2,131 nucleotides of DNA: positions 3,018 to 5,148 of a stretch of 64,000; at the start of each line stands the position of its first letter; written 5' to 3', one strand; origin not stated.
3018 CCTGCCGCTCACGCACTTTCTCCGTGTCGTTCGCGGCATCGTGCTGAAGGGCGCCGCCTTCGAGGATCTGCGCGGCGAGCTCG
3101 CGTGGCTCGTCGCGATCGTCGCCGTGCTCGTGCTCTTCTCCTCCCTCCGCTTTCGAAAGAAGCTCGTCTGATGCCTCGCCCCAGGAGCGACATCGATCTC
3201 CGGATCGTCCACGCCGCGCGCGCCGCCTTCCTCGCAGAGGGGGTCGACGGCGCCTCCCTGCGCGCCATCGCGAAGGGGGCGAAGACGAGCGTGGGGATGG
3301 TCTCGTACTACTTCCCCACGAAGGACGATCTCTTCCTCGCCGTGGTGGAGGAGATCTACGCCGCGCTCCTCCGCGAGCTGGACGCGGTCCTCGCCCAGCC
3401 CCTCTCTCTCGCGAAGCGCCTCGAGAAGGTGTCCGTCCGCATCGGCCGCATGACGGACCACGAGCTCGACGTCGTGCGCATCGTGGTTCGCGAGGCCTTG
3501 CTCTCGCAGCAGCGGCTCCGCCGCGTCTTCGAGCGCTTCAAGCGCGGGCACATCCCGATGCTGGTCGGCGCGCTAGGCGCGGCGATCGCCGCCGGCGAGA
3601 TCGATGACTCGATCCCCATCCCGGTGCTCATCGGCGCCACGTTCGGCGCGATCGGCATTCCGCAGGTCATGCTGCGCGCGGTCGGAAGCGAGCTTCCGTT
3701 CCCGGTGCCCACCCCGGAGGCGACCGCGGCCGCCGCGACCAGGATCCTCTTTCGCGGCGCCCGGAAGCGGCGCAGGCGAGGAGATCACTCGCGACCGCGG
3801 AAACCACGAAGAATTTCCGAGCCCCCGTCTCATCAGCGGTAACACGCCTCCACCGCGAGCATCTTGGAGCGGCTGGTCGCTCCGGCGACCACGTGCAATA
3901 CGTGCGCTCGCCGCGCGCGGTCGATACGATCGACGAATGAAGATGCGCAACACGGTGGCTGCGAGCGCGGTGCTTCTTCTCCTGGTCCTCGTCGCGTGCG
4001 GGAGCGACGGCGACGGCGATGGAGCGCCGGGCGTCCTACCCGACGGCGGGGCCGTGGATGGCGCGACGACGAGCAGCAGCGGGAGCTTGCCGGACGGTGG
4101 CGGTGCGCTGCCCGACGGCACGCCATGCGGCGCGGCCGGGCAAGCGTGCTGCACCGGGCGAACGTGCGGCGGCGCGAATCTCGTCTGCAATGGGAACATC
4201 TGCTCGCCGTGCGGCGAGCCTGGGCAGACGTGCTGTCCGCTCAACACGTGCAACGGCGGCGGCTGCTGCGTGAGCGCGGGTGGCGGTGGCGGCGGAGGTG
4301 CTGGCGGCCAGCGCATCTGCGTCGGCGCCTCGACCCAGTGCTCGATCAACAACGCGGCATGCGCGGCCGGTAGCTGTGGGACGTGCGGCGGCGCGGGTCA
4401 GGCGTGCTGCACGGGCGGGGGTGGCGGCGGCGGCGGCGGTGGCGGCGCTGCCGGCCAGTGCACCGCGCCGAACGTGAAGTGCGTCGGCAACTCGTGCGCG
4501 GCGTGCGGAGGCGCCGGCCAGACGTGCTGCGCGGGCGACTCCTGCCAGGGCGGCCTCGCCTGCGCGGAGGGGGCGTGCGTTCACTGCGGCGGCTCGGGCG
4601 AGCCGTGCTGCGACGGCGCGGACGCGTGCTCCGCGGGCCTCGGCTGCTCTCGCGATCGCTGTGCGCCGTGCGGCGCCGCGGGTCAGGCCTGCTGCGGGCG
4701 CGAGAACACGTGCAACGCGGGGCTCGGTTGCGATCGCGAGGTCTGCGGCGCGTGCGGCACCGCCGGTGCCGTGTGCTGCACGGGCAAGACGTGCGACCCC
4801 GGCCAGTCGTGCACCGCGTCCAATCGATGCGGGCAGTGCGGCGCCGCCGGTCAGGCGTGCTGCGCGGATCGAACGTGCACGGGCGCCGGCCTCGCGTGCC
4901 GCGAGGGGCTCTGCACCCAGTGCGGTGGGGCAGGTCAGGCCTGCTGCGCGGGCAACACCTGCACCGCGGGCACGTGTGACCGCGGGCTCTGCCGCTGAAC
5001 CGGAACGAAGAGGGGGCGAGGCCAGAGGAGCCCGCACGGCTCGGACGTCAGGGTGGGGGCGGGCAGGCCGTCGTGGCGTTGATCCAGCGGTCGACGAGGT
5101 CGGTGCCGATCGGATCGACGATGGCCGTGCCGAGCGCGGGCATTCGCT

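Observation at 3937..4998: Second family-A cysteine-rich repeat protein 8 kb upstream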

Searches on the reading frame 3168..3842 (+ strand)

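Call 24: search_protein_families(library=pfam, proteins=[window:3168-3842:+], max_evalue=0.01)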
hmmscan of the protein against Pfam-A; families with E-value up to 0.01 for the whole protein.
window:3168-3842:+ (224 aa): 1 family
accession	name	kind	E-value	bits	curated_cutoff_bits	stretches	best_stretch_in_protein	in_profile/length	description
PF00440.29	TetR_N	-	2.7e-12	46.7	24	1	13-59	1-47/47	Bacterial regulatory proteins, tetR family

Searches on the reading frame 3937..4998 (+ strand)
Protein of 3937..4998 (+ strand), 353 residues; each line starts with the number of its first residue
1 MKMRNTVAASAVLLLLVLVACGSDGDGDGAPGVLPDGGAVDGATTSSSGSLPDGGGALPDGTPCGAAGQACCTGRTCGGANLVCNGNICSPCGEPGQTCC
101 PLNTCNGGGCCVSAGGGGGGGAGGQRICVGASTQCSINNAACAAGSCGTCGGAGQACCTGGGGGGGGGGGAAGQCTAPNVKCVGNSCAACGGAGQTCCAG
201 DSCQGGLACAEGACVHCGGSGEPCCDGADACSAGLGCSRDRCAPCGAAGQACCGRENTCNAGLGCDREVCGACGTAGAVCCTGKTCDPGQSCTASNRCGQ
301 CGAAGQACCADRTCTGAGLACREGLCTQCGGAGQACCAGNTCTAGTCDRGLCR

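Call 5: search_protein_families(library=pfam, proteins=[window:3937-4998:+], max_evalue=1)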
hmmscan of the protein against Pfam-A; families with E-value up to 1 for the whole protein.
window:3937-4998:+ (353 aa): 0 families

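Call 6: search_protein_families(library=ncbifam, proteins=[window:3937-4998:+], max_evalue=1)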
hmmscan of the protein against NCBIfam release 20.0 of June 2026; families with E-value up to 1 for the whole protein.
window:3937-4998:+ (353 aa): 0 families

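Call 10: find_homologous_proteins(query=window:3937-4998:+, max_evalue=0.001)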
Query window:3937-4998:+ (353 aa): 58 proteins with E <= 0.001 among 8000 candidates.
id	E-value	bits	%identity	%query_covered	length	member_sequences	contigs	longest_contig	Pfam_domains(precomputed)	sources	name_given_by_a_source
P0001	1.0e-22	99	43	57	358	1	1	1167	-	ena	-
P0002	7.8e-21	93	51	47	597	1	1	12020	-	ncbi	-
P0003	1.1e-18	86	54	44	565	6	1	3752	-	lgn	-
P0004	3.1e-17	81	33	96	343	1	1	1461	-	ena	-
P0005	4.5e-17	80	41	41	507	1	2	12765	-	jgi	jgi:hypothetical protein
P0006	2.8e-16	78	50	40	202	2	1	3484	-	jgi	jgi:hypothetical protein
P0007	1.7e-15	75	39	65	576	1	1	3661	-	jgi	jgi:hypothetical protein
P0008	3.0e-15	74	33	91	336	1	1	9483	-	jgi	jgi:hypothetical protein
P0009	3.3e-14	71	31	98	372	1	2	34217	-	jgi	jgi:hypothetical protein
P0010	4.5e-14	70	44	46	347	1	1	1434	-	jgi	jgi:hypothetical protein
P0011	5.4e-14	70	47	45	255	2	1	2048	-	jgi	jgi:hypothetical protein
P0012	2.8e-12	65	32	48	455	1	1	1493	-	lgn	-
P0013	4.4e-12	64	32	84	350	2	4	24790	-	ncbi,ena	-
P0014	1.0e-11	63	31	97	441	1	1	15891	-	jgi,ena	-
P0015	1.7e-11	62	43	52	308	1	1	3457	-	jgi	jgi:hypothetical protein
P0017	4.9e-11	60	35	82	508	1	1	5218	-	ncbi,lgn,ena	-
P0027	4.5e-8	51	44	62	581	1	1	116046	-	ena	-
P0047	1.3e-4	39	34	80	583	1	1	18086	-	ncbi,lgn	-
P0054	4.0e-4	38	32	78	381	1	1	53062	-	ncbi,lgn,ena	-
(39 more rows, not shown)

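Call 12: find_related_loci(query=window:3937-4998:+, collection=genome_contigs, flank=10000)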
Query window:3937-4998:+ (353 aa) in genome_contigs; peptide patterns used: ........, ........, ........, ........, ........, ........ (x = any residue, [..] = any of these).
128 stretches matched a pattern; 5 encode a relative of the query (tblastn E <= 1e-3); 5 distinct loci.
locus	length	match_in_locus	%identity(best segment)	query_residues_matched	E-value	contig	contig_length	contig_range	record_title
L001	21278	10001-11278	38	25-342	2e-28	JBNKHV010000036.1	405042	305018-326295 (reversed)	MAG: Polyangiaceae bacterium isolate E1.bin.18.orig k141_1491783, whole genome shotgun sequence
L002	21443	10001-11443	36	4-347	1e-22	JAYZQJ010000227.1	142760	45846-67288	MAG: Myxococcota bacterium isolate XB_MAG420 DB_MAG420_0227, whole genome shotgun sequence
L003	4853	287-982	39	57-347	2e-20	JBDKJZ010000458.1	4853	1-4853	MAG: Pseudomonadota bacterium isolate gunnisonriver_2019_sw_WHONDRS-S19S_0062_A_bin.22 scaffold_0004526, whole genome sh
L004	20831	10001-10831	38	62-342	1e-18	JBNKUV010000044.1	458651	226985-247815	MAG: Polyangiaceae bacterium isolate A1A2.bin.35.orig k141_1907321, whole genome shotgun sequence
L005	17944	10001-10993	41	57-347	1e-13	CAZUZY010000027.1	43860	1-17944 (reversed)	MAG TPA_asm: uncultured Polyangiales bacterium isolate binchicken_co284_134 genome assembly, contig: NODE_1136_length_43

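Call 18: search_solved_structures(query=window:3937-4998:+, max_evalue=10, show_alignments=3)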
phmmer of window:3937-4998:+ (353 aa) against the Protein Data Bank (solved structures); distinct sequences matched with E-value up to 10: 1.
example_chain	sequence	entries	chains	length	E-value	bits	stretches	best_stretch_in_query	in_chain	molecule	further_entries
3b6v_A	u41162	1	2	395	0.84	11.8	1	146-191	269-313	Kinesin-like protein KIF3C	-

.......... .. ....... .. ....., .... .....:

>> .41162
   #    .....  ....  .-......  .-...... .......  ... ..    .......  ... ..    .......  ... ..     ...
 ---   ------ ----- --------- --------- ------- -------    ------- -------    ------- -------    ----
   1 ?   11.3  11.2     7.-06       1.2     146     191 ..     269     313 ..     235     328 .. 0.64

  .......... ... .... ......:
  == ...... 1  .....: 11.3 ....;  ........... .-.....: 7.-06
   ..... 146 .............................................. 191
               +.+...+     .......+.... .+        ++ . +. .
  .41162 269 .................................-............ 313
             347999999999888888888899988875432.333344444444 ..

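Call 38: find_encoding_contigs(protein=P0027, flank=10000, max_places=3)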
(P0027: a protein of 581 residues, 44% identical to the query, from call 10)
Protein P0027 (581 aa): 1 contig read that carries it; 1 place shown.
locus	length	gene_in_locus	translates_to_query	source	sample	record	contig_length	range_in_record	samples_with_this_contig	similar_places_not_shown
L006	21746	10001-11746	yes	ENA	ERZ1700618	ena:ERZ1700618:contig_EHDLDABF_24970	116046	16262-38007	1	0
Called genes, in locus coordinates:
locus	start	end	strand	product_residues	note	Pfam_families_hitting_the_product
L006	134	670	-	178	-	PF00293:NUDIX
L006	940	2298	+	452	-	PF00909:Ammonium_transp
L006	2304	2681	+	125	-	-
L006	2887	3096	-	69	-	-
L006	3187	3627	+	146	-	PF11006:DUF2845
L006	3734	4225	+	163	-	-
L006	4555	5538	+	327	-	PF07691:PA14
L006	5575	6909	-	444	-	PF03448:MgtE_N, PF00571:CBS, PF01769:MgtE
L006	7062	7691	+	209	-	PF01554:MatE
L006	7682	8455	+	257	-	PF01554:MatE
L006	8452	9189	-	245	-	PF07690:MFS_1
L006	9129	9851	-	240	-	PF07690:MFS_1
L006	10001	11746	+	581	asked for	-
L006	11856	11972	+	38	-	-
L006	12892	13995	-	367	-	-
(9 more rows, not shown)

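Call 39: find_encoding_contigs(protein=P0013, flank=10000, max_places=3)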
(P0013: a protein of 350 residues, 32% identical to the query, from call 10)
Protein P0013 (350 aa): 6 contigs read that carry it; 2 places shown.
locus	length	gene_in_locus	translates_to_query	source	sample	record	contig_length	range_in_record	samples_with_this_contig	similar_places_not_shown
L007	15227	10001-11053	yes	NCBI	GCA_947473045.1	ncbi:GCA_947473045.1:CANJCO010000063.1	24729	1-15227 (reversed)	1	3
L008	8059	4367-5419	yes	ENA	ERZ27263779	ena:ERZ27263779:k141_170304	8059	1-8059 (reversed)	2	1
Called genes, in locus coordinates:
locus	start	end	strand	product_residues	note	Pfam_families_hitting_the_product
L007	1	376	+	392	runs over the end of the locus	PF08495:FIST, PF10442:FIST_C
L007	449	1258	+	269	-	-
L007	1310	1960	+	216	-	-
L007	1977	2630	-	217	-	-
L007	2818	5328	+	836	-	PF00690:Cation_ATPase_N, PF00122:E1-E2_ATPase, PF00702:Hydrolase, PF13246:Cation_ATPase, PF00689:Cation_ATPase_C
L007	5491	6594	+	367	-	PF03102:NeuB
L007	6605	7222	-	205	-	-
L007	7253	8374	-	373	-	PF17836:PglD_N (weak), PF05050:Methyltransf_21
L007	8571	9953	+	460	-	PF03445:DUF294, PF20879:SidM_N, PF01363:FYVE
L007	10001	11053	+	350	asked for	-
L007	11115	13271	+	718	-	-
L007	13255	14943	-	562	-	PF00989:PAS, PF13188:PAS_8, PF08448:PAS_4, PF13426:PAS_9 (weak), PF01590:GAF, PF13185:GAF_2, PF00512:HisKA, PF02518:HATPase_c, +1 more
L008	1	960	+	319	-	?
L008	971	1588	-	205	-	-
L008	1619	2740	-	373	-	PF17836:PglD_N (weak), PF05050:Methyltransf_21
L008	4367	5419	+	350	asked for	-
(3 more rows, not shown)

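Call 63: list_cluster_members(proteins=[P0002, P0013, P0017, P0047, P0054, P0154, P0059, P0157, P0074, P0060])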
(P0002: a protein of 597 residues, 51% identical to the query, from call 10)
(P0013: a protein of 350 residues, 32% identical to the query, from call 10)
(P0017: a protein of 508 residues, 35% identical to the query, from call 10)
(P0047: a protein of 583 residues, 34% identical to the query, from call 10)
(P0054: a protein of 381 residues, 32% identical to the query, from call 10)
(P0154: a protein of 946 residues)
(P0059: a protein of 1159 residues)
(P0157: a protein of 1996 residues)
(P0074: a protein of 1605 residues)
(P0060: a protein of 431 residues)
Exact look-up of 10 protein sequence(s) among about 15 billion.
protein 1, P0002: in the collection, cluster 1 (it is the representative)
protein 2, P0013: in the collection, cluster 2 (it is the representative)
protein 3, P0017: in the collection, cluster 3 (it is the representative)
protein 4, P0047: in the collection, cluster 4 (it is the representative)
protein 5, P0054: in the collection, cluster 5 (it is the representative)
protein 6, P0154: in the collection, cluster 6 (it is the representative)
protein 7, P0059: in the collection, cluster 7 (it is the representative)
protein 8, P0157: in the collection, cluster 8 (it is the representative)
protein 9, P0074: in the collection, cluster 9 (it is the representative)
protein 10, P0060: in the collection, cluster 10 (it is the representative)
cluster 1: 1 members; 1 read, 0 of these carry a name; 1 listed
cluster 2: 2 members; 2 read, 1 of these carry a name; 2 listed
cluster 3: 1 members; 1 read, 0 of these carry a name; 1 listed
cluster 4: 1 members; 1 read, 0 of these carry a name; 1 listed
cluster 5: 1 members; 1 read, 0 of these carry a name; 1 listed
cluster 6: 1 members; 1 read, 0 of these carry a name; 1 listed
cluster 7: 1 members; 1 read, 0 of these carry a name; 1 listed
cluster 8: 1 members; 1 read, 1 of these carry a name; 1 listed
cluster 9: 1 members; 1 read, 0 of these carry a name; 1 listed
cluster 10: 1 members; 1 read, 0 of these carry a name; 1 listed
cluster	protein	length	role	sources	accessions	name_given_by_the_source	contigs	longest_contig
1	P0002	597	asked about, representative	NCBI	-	-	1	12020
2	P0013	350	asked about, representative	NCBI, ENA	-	-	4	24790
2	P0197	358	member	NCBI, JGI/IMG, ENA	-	hypothetical protein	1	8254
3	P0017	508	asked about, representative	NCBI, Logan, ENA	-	-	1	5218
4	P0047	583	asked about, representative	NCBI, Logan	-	-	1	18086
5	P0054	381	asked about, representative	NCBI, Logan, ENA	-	-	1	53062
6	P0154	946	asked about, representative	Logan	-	-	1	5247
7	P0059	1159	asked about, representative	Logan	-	-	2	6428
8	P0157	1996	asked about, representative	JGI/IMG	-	choice-of-anchor A domain-containing protein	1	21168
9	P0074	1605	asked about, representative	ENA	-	-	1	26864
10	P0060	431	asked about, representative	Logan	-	-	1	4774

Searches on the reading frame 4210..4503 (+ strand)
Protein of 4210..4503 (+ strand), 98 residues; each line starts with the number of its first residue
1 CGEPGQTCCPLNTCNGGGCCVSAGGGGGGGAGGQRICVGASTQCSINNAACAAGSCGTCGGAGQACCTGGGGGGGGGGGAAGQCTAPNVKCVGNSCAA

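Call 59: predict_structure(alignment_id=A4)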
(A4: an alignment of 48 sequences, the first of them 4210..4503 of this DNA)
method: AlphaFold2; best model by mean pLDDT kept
length: 98 residues; sequences in the alignment: 48
mean_pLDDT: 81.4   pTM: 0.72
mean pLDDT of the five models: 81.4, 80.9, 80.7, 80.4, 78.3
residues with pLDDT >= 90: 56; 70-90: 19; 50-70: 9; < 50: 14
segments of 3 or more residues with pLDDT < 50: 25-30, 71-78
pLDDT, mean of each block of 10 residues (from residue 1): 92 92 58 82 89 93 86 44 89 91
secondary structure, 60 per line:
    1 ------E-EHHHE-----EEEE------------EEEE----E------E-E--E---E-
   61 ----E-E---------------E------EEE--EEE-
elements in order: E19-22 E35-38 E90-92 E95-97
